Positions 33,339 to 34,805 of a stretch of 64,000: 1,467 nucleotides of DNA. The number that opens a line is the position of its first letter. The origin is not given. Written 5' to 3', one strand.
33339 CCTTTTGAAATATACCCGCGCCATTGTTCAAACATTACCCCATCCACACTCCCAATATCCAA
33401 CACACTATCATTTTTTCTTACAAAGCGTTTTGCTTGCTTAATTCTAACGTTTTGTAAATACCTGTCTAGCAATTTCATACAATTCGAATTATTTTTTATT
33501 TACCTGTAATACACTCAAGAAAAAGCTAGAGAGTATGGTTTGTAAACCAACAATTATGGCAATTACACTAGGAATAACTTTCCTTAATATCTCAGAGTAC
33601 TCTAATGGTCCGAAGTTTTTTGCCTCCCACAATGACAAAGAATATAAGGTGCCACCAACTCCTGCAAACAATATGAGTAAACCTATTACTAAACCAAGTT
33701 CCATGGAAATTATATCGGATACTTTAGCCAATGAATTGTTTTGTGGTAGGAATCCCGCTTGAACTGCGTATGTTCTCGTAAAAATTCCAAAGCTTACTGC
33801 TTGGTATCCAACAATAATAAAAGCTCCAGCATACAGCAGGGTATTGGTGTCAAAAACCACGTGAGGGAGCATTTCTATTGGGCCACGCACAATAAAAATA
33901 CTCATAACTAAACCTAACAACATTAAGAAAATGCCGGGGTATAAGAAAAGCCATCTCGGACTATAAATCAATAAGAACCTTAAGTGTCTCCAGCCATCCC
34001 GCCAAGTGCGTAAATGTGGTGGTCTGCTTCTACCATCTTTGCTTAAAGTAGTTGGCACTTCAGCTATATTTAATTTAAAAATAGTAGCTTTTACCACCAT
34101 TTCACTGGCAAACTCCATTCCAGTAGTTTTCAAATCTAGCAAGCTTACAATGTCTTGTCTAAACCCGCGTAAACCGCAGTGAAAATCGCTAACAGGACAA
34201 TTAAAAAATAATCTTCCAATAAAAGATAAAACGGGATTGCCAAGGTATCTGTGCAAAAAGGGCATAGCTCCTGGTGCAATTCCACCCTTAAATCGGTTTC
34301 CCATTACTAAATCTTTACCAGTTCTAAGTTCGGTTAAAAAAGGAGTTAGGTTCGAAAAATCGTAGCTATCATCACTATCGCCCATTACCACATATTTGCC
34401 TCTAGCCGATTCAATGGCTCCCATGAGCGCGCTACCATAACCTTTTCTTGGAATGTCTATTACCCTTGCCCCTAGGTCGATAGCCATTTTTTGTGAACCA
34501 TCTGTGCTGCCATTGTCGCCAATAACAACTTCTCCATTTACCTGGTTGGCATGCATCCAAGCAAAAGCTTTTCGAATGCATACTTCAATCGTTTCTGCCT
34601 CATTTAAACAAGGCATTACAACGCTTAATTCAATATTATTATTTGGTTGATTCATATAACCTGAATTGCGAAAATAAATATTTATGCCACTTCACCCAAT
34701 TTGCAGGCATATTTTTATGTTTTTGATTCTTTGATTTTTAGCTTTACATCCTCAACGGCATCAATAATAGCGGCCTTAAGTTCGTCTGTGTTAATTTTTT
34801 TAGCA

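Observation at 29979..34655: Uncharacterised three-gene periplasmic glycosylation module: membrane GT2, SAM-methyltransferase, and a GT2-like/GT-C/TPR fusion (a bacterial TMTC/PMT look-alike)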

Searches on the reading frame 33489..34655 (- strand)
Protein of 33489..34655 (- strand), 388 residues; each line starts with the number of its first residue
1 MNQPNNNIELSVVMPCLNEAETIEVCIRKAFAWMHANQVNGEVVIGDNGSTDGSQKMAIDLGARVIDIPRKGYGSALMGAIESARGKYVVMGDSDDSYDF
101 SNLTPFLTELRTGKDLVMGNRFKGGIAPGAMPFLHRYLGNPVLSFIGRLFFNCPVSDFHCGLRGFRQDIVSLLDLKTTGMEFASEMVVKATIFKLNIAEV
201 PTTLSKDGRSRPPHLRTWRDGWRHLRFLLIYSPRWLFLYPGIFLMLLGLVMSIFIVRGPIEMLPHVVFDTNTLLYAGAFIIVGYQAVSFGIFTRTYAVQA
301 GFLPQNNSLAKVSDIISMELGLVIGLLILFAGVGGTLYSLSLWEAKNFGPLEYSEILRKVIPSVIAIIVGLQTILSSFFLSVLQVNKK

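Call 3: search_protein_families(library=pfam, proteins=[window:33489-34655:-], max_evalue=0.1)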
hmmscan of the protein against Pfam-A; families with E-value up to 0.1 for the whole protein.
window:33489-34655:- (388 aa): 2 families
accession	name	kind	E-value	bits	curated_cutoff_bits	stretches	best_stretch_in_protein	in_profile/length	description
PF00535.33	Glycos_transf_2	-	1.2e-24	87.6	23.3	1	11-170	1-164/168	Glycosyl transferase family 2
PF13641.12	Glyco_tranf_2_3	-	0.062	13.7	27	1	10-96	3-97/230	Glycosyltransferase like family 2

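Call 4: search_protein_families(library=ncbifam, proteins=[window:33489-34655:-], max_evalue=0.1)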
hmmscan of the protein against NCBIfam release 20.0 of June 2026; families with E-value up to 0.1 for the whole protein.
window:33489-34655:- (388 aa): 19 families
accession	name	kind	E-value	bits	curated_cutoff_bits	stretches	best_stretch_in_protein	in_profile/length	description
TIGR04182.1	glyco_TIGR04182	equivalog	7.8e-36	123.9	325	1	10-293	2-279/293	S-layer glycoprotein N-glycosyltransferase AglJ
NF041391.1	DPhHxTase_Halo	equivalog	6.3e-23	80.9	375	1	16-203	3-182/213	dolichyl-phosphate hexose transferase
NF058614.1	PPMAGASynPpgS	equivalog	5e-18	65.3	370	1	12-203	4-195/226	polyprenyl-phospho-N-acetylgalactosaminyl synthase PpgS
NF010496.0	PRK13915.1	equivalog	3.4e-10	39.5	262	1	6-95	29-126/307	glucosyl-3-phosphoglycerate synthase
TIGR04283.1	glyco_like_mftF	equivalog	9.8e-09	35.1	182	1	10-90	1-77/221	TIGR04283 family arsenosugar biosynthesis glycosyltransferase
NF007986.1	PRK10714.1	equivalog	5.4e-08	32.2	529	1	9-292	7-289/316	undecaprenyl-phosphate 4-deoxy-4-formamido-L-arabinose transferase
NF007482.0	PRK10073.1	equivalog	5e-06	25.7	423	1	5-98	3-98/334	glycosyltransferase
NF041875.1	EPS_EpsD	equivalog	1.7e-05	24.4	370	1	10-117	1-111/325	exopolysaccharide biosynthesis glycosyltransferase EpsD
TIGR03937.1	PgaC_IcaA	equivalog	3.1e-05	23.1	422.3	1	8-104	45-144/407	poly-beta-1,6-N-acetyl-D-glucosamine synthase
TIGR04440.1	glyco_TIGR04440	domain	0.00019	21.3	70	1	10-116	2-112/215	TIGR00180 family glycosyltransferase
NF047683.1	TeichurnBiosyTuaG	equivalog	0.00024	20.8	400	1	7-103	5-104/252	teichuronic acid biosynthesis protein TuaG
TIGR03111.1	glyc2_xrt_Gpos1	hypoth_equivalog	0.00033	19.6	363.95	1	9-108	50-154/439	TIGR03111 family XrtG-associated glycosyltransferase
NF047588.1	GlcsyltransPgfSStrep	equivalog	0.00099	18.4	500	1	9-125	2-125/308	glycosyltransferase PgfS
NF038302.1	EPS_HpsE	equivalog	0.0059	15.6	300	1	8-95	1-96/307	hormogonium polysaccharide biosynthesis glycosyltransferase HpsE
TIGR02482.1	PFKA_ATP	equivalog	0.0081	15.2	371.35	1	28-69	81-122/301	6-phosphofructokinase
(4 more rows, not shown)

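Call 24: search_solved_structures(query=window:33489-34655:-, max_evalue=0.001, show_alignments=2)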
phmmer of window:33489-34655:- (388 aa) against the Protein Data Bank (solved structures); distinct sequences matched with E-value up to 0.001: 14.
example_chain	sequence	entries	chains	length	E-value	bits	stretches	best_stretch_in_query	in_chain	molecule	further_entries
5mlz_A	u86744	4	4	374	1.2e-10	44.1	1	7-210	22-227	Dolichol monophosphate mannose synthase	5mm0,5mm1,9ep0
4ddz_A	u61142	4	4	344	1.6e-06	30.6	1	10-116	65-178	GLUCOSYL-3-PHOSPHOGLYCERATE SYNTHASE (GpgS) | Glucosyl-3-phosphoglycerate synthase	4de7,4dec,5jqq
9bhc_C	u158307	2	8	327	1.9e-06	30.3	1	10-292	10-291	Undecaprenyl-phosphate 4-deoxy-4-formamido-L-arabinose transferase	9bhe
8vxh_A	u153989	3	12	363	2.7e-06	29.8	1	10-292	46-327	Undecaprenyl-phosphate 4-deoxy-4-formamido-L-arabinose transferase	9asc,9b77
4y6n_A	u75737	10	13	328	3.7e-06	29.3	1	10-116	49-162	Glucosyl-3-phosphoglycerate synthase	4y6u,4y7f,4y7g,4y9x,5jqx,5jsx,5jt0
3e25_A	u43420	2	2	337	5.1e-06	28.9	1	10-116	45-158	Putative uncharacterized protein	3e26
9hwj_A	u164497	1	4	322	1.5e-05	27.4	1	9-292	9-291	Undecaprenyl-phosphate 4-deoxy-4-formamido-L-arabinose transferase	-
9jma_A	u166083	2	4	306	2.6e-05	26.5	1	10-120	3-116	GalNAc(5)-diNAcBac-PP-undecaprenol beta-1,3-glucosyltransferase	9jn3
3ckj_A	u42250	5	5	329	2.9e-05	26.4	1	10-108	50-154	Putative uncharacterized protein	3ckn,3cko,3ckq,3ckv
5ekp_C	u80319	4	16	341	0.00028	23.1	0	3-122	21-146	Uncharacterized glycosyltransferase sll0501 | Glycosyltransferase sll0501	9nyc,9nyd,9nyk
9nye_A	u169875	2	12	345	0.0003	23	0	3-122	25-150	Glycosyltransferase sll0501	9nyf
5eke_A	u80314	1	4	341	0.00031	23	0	3-122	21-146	Uncharacterized glycosyltransferase sll0501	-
7pdo_A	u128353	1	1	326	0.00098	21.4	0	10-95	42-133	Glucosyl-3-phosphoglycerate synthase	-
7p5l_A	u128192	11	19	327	0.00099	21.3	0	10-95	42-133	Glucosyl-3-phosphoglycerate synthase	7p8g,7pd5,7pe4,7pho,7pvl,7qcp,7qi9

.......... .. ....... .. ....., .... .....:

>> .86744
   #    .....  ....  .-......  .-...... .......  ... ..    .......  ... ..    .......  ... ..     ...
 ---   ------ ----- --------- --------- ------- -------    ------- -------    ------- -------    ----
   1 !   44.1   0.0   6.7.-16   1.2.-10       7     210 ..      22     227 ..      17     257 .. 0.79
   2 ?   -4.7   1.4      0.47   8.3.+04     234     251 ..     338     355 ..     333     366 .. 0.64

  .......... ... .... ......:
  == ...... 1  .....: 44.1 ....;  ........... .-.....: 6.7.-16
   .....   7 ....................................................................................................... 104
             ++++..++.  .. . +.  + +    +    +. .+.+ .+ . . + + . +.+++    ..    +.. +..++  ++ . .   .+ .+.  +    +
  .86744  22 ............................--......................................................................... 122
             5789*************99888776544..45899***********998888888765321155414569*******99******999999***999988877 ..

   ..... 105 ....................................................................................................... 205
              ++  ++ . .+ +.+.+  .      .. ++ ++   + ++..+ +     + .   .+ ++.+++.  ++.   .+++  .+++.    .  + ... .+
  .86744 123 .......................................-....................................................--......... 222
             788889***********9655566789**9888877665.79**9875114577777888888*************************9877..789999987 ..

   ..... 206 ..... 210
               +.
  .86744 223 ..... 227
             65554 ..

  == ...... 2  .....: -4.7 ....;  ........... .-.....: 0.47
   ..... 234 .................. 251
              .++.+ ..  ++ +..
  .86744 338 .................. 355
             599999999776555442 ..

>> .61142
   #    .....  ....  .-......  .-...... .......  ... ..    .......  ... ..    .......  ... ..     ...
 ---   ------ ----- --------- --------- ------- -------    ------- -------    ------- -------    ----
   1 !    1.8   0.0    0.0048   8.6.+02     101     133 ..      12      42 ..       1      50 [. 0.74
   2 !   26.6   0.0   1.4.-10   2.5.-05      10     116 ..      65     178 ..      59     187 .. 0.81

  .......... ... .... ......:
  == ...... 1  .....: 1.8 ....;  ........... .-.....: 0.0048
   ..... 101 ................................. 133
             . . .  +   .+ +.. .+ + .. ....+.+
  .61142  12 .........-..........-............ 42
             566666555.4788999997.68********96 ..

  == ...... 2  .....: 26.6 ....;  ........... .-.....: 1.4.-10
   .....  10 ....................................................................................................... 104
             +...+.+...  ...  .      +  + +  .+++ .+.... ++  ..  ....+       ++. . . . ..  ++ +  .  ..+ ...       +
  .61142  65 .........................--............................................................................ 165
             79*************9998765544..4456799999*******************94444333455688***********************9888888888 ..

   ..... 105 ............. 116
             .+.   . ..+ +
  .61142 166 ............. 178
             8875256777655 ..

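Call 49: find_related_loci(query=A5, collection=genome_contigs, flank=10000)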
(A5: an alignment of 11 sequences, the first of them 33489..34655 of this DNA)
Query A5 (388 aa) in genome_contigs; peptide patterns used: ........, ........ (x = any residue, [..] = any of these).
600 stretches matched a pattern (row limit reached: there are more); 598 encode a relative of the query (tblastn E <= 1e-3); the best 80 are kept; 80 distinct loci.
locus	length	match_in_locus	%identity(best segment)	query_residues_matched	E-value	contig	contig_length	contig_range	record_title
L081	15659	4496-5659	90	1-388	0e+0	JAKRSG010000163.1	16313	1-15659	MAG: Bacteroidia bacterium isolate MS011 bin-011_162, whole genome shotgun sequence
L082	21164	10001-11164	76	1-388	0e+0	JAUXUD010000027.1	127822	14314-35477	MAG: Bacteroidota bacterium isolate C13_metabat.bin.6 C13_k141_10445, whole genome shotgun sequence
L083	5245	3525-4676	75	5-388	0e+0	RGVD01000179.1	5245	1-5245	MAG: Bacteroidetes bacterium isolate WB9_2_304 contig_100_178, whole genome shotgun sequence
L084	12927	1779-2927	72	5-388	0e+0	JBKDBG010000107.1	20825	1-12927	MAG: Bacteroidota bacterium isolate samp_2079_concoct_418 samp_2079_1278753, whole genome shotgun sequence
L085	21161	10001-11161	70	3-388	0e+0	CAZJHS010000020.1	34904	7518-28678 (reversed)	MAG TPA_asm: uncultured Chitinophaga sp. isolate binchicken_co328_172 genome assembly, contig: NODE_668_length_34904_cov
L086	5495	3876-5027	68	1-388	0e+0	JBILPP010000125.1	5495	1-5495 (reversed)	MAG: Bacteroidia bacterium isolate ME2018-04-20_3300034022_group8_bin194 Rohwer_bin1057_scaffold_15160_c1, whole genome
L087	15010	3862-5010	66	5-388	5e-166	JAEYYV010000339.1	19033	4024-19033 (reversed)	MAG: Proteobacteria bacterium isolate OH_CBlB_67 k127_3321388, whole genome shotgun sequence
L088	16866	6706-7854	62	5-388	2e-164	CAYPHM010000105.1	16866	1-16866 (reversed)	MAG TPA_asm: uncultured Chloroflexaceae bacterium isolate SRP141376_co5_371 genome assembly, contig: NODE_8308_length_16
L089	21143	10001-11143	60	2-387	1e-163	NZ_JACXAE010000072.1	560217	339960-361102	Iningainema tapete BLCC-T55 NODE_3_length_560217_cov_25.305152, whole genome shotgun sequence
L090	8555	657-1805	61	5-388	2e-162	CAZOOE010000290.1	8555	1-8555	MAG TPA_asm: uncultured Clostridia bacterium isolate SRP273308_co1_75 genome assembly, contig: NODE_12570_length_8555_co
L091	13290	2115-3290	59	2-387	2e-161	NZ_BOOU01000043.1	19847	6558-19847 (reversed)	Sphaerisporangium rufum strain NBRC 109079 sequence043, whole genome shotgun sequence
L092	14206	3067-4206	60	7-387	2e-160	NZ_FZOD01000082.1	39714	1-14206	Streptosporangium subroseum strain CGMCC 4.2132, whole genome shotgun sequence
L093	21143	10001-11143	61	6-387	2e-159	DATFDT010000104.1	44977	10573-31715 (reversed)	MAG TPA_asm: Pyrinomonadaceae bacterium isolate SMAG_U8587 k141_52340, whole genome shotgun sequence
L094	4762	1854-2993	59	5-385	8e-163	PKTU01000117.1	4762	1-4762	MAG: Deltaproteobacteria bacterium isolate BM525 sc_9171, whole genome shotgun sequence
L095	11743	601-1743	60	7-388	3e-158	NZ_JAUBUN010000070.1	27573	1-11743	Microcoleus sp. Aus8_D2 NODE_133_length_27573_cov_33.940319, whole genome shotgun sequence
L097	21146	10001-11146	60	5-387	2e-158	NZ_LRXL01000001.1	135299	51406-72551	Cochleicola gelatinilyticus strain LPB0005 ULVI_01, whole genome shotgun sequence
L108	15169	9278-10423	59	5-387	6e-157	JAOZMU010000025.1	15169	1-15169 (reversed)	MAG: Bacteroidales bacterium isolate GMC3.metabat2.81 GMC3_1084_length_15169_cov_20.288673, whole genome shotgun sequenc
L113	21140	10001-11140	59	7-387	8e-156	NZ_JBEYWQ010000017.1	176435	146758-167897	Microbispora sp. NPDC046973 NPDC046973_48_C9.ctg-0017, whole genome shotgun sequence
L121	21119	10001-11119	57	7-388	1e-154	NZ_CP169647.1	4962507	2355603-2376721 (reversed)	Microcystis sp. BLCC-F210 chromosome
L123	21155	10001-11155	59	3-388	1e-154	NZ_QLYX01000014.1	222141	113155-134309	Actinomadura craniellae strain LHW63021 contig14, whole genome shotgun sequence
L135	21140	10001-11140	60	7-387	4e-153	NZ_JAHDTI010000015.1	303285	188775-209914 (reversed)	Nonomuraea sediminis strain H16431 Scaffold13_1, whole genome shotgun sequence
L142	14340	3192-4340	57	5-388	1e-152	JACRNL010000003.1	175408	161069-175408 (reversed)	MAG: Deltaproteobacteria bacterium isolate NC_groundwater_1934_Pr3_S-0.2um_54_5 scaffold_53488, whole genome shotgun seq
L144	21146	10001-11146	59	5-387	2e-152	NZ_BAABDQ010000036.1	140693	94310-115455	Nonomuraea rosea strain JCM 17326 sequence036, whole genome shotgun sequence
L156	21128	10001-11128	58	7-383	3e-151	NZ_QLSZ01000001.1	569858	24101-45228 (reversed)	Flavobacterium aciduliphilum strain DSM 25663 Ga0181018_101, whole genome shotgun sequence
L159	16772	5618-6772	58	2-387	3e-151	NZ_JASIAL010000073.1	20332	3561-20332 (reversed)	MAG: Trebonia sp. isolate JOPF334 JOPF_N102_contig_4082, whole genome shotgun sequence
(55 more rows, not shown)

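Call 58: search_protein_families(library=pfam, proteins=[L091:294-2039:-, L091:3482-5260:+, L093:11256-12938:+, L093:12938-15097:+, L095:19-408:-, L095:1877-2554:+, L095:2855-4819:-, L108:7626-9266:+, L142:4400-5995:+, L156:8728-10002:+], max_evalue=0.001)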
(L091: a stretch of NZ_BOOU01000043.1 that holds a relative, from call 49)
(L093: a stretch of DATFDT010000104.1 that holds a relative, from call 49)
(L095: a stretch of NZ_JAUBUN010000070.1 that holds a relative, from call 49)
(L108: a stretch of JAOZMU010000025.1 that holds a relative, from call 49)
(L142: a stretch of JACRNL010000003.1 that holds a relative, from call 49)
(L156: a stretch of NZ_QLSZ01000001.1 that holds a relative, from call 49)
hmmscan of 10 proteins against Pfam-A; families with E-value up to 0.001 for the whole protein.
L091:294-2039:- (581 aa): 1 family
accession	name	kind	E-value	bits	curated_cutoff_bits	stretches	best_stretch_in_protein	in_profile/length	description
PF02366.24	PMT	-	0.00012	22.2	22.7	1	95-202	87-199/245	Dolichyl-phosphate-mannose-protein mannosyltransferase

L091:3482-5260:+ (593 aa): 5 families
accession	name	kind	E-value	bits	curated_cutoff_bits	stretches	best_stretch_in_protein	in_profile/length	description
PF09334.17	tRNA-synt_1g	-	1e-144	482.6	20.1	1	6-412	2-390/391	tRNA synthetases class I (M)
PF00133.28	tRNA-synt_1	-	4.9e-18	65.5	22.7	1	11-250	31-250/414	tRNA synthetases class I (I, L, M and V)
PF01406.26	tRNA-synt_1e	-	2e-08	34.4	27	0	340-378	244-282/301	tRNA synthetases class I (C) catalytic domain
PF19303.5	Anticodon_3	-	3.5e-08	33.9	23.5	1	423-524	1-103/152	Anticodon binding domain of methionyl tRNA ligase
PF08264.19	Anticodon_1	-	0.001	19.4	25.1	0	433-524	1-95/148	Anticodon-binding domain of tRNA ligase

L093:11256-12938:+ (561 aa): 0 families

L093:12938-15097:+ (720 aa): 1 family
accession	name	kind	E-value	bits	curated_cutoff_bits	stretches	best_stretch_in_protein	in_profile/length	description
PF13946.11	DUF4214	-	5.3e-08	33.3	23.2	1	647-718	4-72/72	Domain of unknown function (DUF4214)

L095:19-408:- (129 aa): 2 families
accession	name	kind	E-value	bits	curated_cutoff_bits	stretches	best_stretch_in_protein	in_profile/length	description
PF10639.15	TMEM234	-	2.3e-05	24.9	30.1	1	44-117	38-112/113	Putative transmembrane family 234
PF00892.27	EamA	-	0.00017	22.3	28.2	1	53-118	69-134/135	EamA-like transporter family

L095:1877-2554:+ (226 aa): 3 families
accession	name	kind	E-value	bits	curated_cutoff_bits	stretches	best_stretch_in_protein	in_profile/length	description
PF08241.18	Methyltransf_11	-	1.8e-10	41.8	21.2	1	86-138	36-88/95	Methyltransferase domain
PF13649.12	Methyltransf_25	-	5.1e-07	30.7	27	1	85-137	42-93/97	Methyltransferase domain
PF13489.12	Methyltransf_23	-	0.00027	21.1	27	1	27-148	5-123/164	Methyltransferase domain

L095:2855-4819:- (654 aa): 0 families

L108:7626-9266:+ (547 aa): 0 families

L142:4400-5995:+ (532 aa): 0 families

L156:8728-10002:+ (425 aa): 0 families

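Call 62: search_protein_families(library=pfam, proteins=[L113:8070-9632:-, L144:4269-5900:-, L135:5913-6803:+, L159:1425-2861:+, L123:13096-13905:+, L097:9129-10004:+, L097:11152-12441:+, L097:12561-13304:+, L121:11140-11796:+, L121:15272-16936:+], max_evalue=0.01)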
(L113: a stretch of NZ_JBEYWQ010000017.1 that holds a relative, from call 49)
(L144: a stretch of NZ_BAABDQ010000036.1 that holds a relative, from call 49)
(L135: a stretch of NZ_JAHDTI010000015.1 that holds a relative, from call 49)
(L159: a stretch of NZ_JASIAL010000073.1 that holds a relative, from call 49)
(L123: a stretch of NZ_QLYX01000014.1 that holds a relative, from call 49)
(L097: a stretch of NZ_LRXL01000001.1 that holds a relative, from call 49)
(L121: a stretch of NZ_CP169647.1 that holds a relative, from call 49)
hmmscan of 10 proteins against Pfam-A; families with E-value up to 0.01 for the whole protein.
L113:8070-9632:- (520 aa): 0 families

L144:4269-5900:- (543 aa): 3 families
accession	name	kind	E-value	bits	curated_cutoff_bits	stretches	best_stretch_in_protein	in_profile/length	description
PF16192.10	PMT_4TMC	-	5.9e-18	65.5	32.4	1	345-539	2-200/202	C-terminal four TMM region of protein-O-mannosyltransferase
PF02366.24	PMT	-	3.2e-17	63.4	22.7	1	121-275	62-203/245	Dolichyl-phosphate-mannose-protein mannosyltransferase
PF13231.12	PMT_2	-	3.8e-10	40.6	26.1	1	121-215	2-96/160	Dolichyl-phosphate-mannose-protein mannosyltransferase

L135:5913-6803:+ (297 aa): 1 family
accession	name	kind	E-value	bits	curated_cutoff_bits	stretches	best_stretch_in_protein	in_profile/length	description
PF00590.25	TP_methylase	-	1.4e-34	120.3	27.8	1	21-224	1-212/212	Tetrapyrrole (Corrin/Porphyrin) Methylases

L159:1425-2861:+ (479 aa): 0 families

L123:13096-13905:+ (270 aa): 2 families
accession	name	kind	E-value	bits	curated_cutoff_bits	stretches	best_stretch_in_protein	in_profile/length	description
PF01026.27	TatD_DNase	-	2.9e-72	243.6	27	1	19-267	1-253/253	TatD related DNase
PF20054.4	Tc-38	-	0.0089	16.2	23.2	0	47-83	15-47/70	Trypanosoma Tc-38 (p38) protein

L097:9129-10004:+ (292 aa): 0 families

L097:11152-12441:+ (430 aa): 0 families

L097:12561-13304:+ (248 aa): 1 family
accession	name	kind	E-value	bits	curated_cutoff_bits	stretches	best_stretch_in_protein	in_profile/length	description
PF00535.33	Glycos_transf_2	-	1.3e-18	67.9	23.3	1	9-169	2-165/168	Glycosyl transferase family 2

L121:11140-11796:+ (219 aa): 5 families
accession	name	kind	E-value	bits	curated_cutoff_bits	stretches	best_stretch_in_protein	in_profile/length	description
PF08241.18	Methyltransf_11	-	2.4e-07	31.7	21.2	1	66-156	1-95/95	Methyltransferase domain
PF13489.12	Methyltransf_23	-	9e-07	29.2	27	1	65-173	26-134/164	Methyltransferase domain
PF13649.12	Methyltransf_25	-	1.9e-05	25.7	27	1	66-152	2-97/97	Methyltransferase domain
PF08242.18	Methyltransf_12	-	2.9e-05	25.2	30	1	66-154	1-98/98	Methyltransferase domain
PF13847.12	Methyltransf_31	-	9.8e-05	22.5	27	1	66-162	8-116/145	Methyltransferase domain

L121:15272-16936:+ (555 aa): 0 families
